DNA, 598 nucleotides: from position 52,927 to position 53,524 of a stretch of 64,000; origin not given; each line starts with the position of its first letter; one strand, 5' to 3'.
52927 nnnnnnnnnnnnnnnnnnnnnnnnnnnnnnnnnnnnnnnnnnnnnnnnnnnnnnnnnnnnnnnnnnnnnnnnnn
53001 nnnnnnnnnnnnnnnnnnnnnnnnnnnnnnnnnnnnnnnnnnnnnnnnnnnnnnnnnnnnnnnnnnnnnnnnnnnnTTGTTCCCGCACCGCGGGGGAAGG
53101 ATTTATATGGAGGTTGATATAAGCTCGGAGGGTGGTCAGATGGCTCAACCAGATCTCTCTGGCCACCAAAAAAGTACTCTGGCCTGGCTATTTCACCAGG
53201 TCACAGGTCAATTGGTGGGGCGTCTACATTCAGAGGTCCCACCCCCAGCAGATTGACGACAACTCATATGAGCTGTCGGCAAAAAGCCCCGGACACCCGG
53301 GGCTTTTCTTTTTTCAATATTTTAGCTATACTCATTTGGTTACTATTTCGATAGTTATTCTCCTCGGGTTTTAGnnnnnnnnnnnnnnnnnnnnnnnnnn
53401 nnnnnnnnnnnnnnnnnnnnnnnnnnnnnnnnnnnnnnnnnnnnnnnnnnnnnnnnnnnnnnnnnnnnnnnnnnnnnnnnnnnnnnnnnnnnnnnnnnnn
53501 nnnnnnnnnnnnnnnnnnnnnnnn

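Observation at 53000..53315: Roughly 250-nt multi-hairpin region with its own terminator between mscL and an ABC-2 exporter operon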

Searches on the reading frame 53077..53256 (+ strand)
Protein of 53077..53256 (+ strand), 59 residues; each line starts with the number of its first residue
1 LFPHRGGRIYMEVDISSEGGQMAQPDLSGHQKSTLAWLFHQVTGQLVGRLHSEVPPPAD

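Call 10: search_protein_families(library=pfam, proteins=[window:53077-53256:+], max_evalue=0.01)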
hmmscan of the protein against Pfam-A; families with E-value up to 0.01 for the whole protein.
window:53077-53256:+ (59 aa): 0 families

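Call 18: find_homologous_proteins(query=window:53107-53253:+, max_evalue=10)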
Query seq(49 aa) (49 aa): 1 proteins with E <= 10 among 1 candidates.
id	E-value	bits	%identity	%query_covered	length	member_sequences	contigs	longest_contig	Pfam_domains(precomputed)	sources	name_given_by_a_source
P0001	2.0e-25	104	100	100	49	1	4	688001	-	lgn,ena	-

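Call 40: search_protein_representatives(protein=window:53107-53253:+)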
Query: 49 residues. Proteins with E-value up to 0.001 (for the whole library): 9; up to 1e-10: 2; up to 1e-30: 0. The best 9 are listed.
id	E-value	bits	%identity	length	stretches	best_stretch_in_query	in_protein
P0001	6.4e-26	103.7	100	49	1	1-49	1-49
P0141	6.5e-11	57.1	40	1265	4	16-41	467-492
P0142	1.2e-06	43.9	33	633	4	15-47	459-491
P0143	5.6e-06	41.9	45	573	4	12-40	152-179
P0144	3.4e-05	39.4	47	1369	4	12-38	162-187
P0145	3.6e-05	39.3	42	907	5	12-43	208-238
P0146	4.1e-04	36.1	29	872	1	16-46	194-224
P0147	4.6e-04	35.9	34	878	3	13-46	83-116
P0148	9.8e-04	34.9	45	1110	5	13-39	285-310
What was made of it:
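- The peptide has no protein homologues (calls 18, 40).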

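Call 41: search_protein_families(library=pfam, proteins=[P0141, P0142, P0143, P0144, P0145, P0146, P0147, P0148], max_evalue=0.001)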
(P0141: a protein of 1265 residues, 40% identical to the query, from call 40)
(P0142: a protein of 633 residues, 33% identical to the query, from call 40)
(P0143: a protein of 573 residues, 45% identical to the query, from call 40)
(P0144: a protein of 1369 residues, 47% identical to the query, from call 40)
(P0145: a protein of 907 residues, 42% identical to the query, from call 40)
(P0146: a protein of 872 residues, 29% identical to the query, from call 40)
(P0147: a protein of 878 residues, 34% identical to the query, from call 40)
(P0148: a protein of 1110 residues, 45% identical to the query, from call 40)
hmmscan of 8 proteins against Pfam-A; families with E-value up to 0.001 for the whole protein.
P0141 (1265 aa): 6 families
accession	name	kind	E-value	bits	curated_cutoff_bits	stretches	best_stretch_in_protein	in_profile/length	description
PF14312.12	FG-GAP_2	-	1.2e-197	640.5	23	20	1150-1187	13-49/49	FG-GAP repeat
PF13360.13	PQQ_2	-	8.6e-32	111.1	27.6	5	475-689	3-175/233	Outer membrane protein assembly factor BamB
PF25171.1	Beta-prop_WDR36-Utp21_1st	-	4.3e-10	39.9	80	0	242-324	126-193/266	WDR36/Utp21 first beta-propeller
PF08309.17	LVIVD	-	4.4e-08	32.8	20.2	0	677-689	5-17/42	LVIVD repeat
PF13570.13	Beta-prop_ACSF4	-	1.4e-05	25.1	133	0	531-606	70-130/329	Beta-alanine-activating enzyme, beta-propeller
PF13418.12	Kelch_4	-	8.8e-05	22.8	21.6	0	564-600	6-40/49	Galactose oxidase, central domain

P0142 (633 aa): 7 families
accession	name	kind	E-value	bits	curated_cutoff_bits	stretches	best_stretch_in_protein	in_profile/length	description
PF14312.12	FG-GAP_2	-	3.7e-109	357.2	23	10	181-224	6-49/49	FG-GAP repeat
PF13360.13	PQQ_2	-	1.4e-11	44.9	27.6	2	219-457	3-214/233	Outer membrane protein assembly factor BamB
PF13570.13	Beta-prop_ACSF4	-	1.4e-10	41.6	133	1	102-461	18-323/329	Beta-alanine-activating enzyme, beta-propeller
PF05392.16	COX7B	-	1.1e-08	35.1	27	0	433-459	28-54/79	Cytochrome C oxidase chain VIIB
PF19023.6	DUF5749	-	1.6e-08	34.9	28.2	0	592-615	8-31/78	Family of unknown function (DUF5749)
PF21946.1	LppM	-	3.3e-07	31.1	27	0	160-234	51-125/153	LppM domain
PF13018.11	ESPR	-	0.00064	20.6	25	0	472-483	8-19/50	Extended Signal Peptide of Type V secretion system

P0143 (573 aa): 7 families
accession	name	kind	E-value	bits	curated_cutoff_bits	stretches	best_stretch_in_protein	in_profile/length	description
PF01839.29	FG-GAP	-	2.1e-38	130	22.1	4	295-324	5-37/37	FG-GAP repeat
PF13517.12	FG-GAP_3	-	5.1e-26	91.5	26.9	4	204-263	1-61/61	FG-GAP-like repeat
PF12256.14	TcdB_toxin_midN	-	9.2e-13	48.3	24.8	0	188-221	18-51/181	Insecticide toxin TcdB middle/N-terminal region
PF16743.10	PliI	-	3.2e-09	37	27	0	88-125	46-83/123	Periplasmic lysozyme inhibitor of I-type lysozyme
PF23727.1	Beta-prop_FAM234A_B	-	1.5e-06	27.5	26.4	0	199-232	130-163/467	FAM234A/B beta-propeller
PF07483.16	W_rich_C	-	5.7e-06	26.8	26.2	0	92-134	27-69/105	Tryptophan-rich Synechocystis species C-terminal domain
PF21955.1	CarG-like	-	0.00068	20.2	28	0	56-80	5-29/144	Carbapenem resistance protein CarG-like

P0144 (1369 aa): 10 families
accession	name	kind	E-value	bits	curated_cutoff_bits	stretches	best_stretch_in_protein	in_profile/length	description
PF00082.27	Peptidase_S8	-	1e-54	186.3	21.8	1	835-1129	4-288/288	Subtilase family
PF01839.29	FG-GAP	-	8e-31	105.8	22.1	1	210-237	5-36/37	FG-GAP repeat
PF13517.12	FG-GAP_3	-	6.8e-24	84.7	26.9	4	214-273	1-61/61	FG-GAP-like repeat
PF22352.2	K319L-like_PKD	-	4.5e-13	49.5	27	1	418-501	1-84/84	K319L-like, PKD domain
PF18911.6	PKD_4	-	1.4e-10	41.5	27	1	411-501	1-83/85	PKD domain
PF23727.1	Beta-prop_FAM234A_B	-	5.8e-10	38.7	26.4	0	256-289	129-162/467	FAM234A/B beta-propeller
PF12256.14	TcdB_toxin_midN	-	6.2e-07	29.3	24.8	0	259-297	31-71/181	Insecticide toxin TcdB middle/N-terminal region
PF07483.16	W_rich_C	-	1.3e-06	28.8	26.2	0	302-335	37-68/105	Tryptophan-rich Synechocystis species C-terminal domain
PF17963.7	Big_9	-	1.7e-06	29.2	23.6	1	411-500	1-89/89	Bacterial Ig domain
PF18080.7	Gal_mutarotas_3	-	0.00011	22.7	27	0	281-318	201-240/241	Galactose mutarotase-like fold domain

P0145 (907 aa): 9 families
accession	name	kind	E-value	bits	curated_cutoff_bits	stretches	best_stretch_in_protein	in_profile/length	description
PF01839.29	FG-GAP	-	3.5e-42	142.1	22.1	5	351-380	4-37/37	FG-GAP repeat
PF13517.12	FG-GAP_3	-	1.1e-27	96.9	26.9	5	68-127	1-61/61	FG-GAP-like repeat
PF00332.24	Glyco_hydro_17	-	1.4e-15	58.2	28.2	1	691-765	226-301/306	Glycosyl hydrolases family 17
PF12256.14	TcdB_toxin_midN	-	3e-13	49.9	24.8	0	54-85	20-51/181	Insecticide toxin TcdB middle/N-terminal region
PF23727.1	Beta-prop_FAM234A_B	-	1.6e-10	40.6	26.4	0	303-340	130-167/467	FAM234A/B beta-propeller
PF22352.2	K319L-like_PKD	-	6.4e-09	36.1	27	1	425-499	11-83/84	K319L-like, PKD domain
PF18911.6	PKD_4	-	1.3e-08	35.2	27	1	410-498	2-83/85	PKD domain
PF07483.16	W_rich_C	-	4.3e-06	27.1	26.2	0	155-190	36-69/105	Tryptophan-rich Synechocystis species C-terminal domain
PF00180.25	Iso_dh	-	5.6e-05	23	27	0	195-222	222-250/348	Isocitrate/isopropylmalate dehydrogenase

P0146 (872 aa): 2 families
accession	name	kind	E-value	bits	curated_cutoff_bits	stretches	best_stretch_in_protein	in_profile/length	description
PF14312.12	FG-GAP_2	-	3.1e-138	450.3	23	13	224-261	13-49/49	FG-GAP repeat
PF13360.13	PQQ_2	-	2.5e-06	27.8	27.6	0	666-821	3-127/233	Outer membrane protein assembly factor BamB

P0147 (878 aa): 6 families
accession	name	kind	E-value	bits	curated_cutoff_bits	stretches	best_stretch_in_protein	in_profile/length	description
PF14312.12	FG-GAP_2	-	3e-148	482.4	23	13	116-152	13-49/49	FG-GAP repeat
PF24681.1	Kelch_KLHDC2_KLHL20_DRC7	-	1.8e-17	63.9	50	2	444-663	5-216/221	KLHDC2/KLHL20/DRC7 Kelch-repeats domain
PF13360.13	PQQ_2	-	7.2e-15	55.7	27.6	3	96-288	5-163/233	Outer membrane protein assembly factor BamB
PF17780.6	OCRE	-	3e-06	27.6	24.7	0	627-637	4-14/52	OCRE domain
PF24269.1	DUF7467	-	5e-05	24.5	27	0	659-696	57-94/116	Domain of unknown function (DUF7467)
PF05392.16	COX7B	-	0.00044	20.3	27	0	591-616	29-54/79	Cytochrome C oxidase chain VIIB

P0148 (1110 aa): 9 families
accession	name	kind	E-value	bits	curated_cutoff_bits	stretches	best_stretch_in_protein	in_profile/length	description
PF01839.29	FG-GAP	-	4.2e-30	103.5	22.1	1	236-263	5-36/37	FG-GAP repeat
PF13517.12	FG-GAP_3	-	4.3e-25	88.5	26.9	4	336-395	1-61/61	FG-GAP-like repeat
PF15711.10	ILEI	-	1.8e-14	54.5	27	1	986-1086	1-89/90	Interleukin-like EMT inducer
PF02836.23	Glyco_hydro_2_C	-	1.6e-08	34.5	21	1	699-858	108-247/302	Glycosyl hydrolases family 2, TIM barrel domain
PF12256.14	TcdB_toxin_midN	-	1.6e-08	34.5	24.8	0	189-216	31-59/181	Insecticide toxin TcdB middle/N-terminal region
PF22352.2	K319L-like_PKD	-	3.7e-08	33.7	27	1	492-574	1-82/84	K319L-like, PKD domain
PF23727.1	Beta-prop_FAM234A_B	-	6.4e-06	25.4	26.4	0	329-364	128-163/467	FAM234A/B beta-propeller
PF06832.18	BiPBP_C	-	0.00018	21.8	26.8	0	316-387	6-83/90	Penicillin-Binding Protein C-terminus Family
PF03198.20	Glyco_hydro_72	-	0.00083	19.2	25.9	0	609-713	26-118/314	Glucanosyltransferase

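Call 53: search_protein_families(library=pfam, proteins=[window:53107-53253:+], max_evalue=10)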
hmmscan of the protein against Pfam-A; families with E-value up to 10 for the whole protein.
seq(49 aa): 0 families

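Call 67: search_protein_families(library=ncbifam, proteins=[window:53107-53253:+], max_evalue=10)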
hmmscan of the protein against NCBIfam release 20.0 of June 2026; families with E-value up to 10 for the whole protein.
seq(49 aa): 0 families

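Call 68: search_protein_families(library=phrogs, proteins=[window:53107-53253:+], max_evalue=10)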
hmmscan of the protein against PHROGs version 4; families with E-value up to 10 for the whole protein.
seq(49 aa): 0 families

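Call 74: predict_structure(protein=window:53107-53253:+)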
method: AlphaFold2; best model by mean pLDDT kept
length: 49 residues; sequences in the alignment: 1
mean_pLDDT: 80.7   pTM: 0.46
mean pLDDT of the five models: 80.7, 79.1, 78.0, 74.2, 68.6
residues with pLDDT >= 90: 22; 70-90: 11; 50-70: 15; < 50: 1
segments of 3 or more residues with pLDDT < 50: none
pLDDT, mean of each block of 10 residues (from residue 1): 60 79 96 94 73
secondary structure, 60 per line:
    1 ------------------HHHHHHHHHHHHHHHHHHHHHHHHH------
elements in order: H19-43
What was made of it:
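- AlphaFold2 on the single sequence predicts a helix at residues 19-43 with pLDDT 94-96 (call 74).
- Tried and rejected: Only a single-sequence model was obtained (call 74).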

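Call 87: search_solved_structures(query=A3, max_evalue=10)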
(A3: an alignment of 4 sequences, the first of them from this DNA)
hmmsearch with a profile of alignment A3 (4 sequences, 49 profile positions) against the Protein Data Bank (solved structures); distinct sequences matched with E-value up to 10: 1.
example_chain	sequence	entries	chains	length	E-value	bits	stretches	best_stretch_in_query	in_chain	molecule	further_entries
11he_L6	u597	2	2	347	1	12.6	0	10-27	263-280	large ribosomal subunit protein eL6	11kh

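Call 88: search_protein_families(library=padloc, proteins=[window:53107-53253:+], max_evalue=10)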
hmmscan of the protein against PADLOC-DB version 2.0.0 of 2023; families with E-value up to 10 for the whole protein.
seq(49 aa): 0 families

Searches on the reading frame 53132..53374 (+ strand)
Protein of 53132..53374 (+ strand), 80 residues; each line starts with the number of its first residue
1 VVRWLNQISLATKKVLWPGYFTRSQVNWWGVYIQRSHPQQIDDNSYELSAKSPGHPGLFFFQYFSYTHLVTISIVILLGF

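Call 10: search_protein_families(library=pfam, proteins=[window:53132-53374:+], max_evalue=0.01)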
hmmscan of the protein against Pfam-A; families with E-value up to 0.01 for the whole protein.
window:53132-53374:+ (80 aa): 0 families

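Call 67: search_protein_families(library=ncbifam, proteins=[window:53132-53371:+], max_evalue=10)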
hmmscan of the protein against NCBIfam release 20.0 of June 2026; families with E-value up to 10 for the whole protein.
window:53132-53371:+ (80 aa): 1 family
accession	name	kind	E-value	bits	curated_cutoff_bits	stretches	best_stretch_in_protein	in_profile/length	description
NF045770.1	MPN403_MG284_C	domain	0.089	12.8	37.3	1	4-36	8-40/57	MG284/MPN403 family protein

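Call 68: search_protein_families(library=phrogs, proteins=[window:53132-53371:+], max_evalue=10)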
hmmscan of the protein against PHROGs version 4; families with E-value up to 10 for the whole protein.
window:53132-53371:+ (80 aa): 0 families
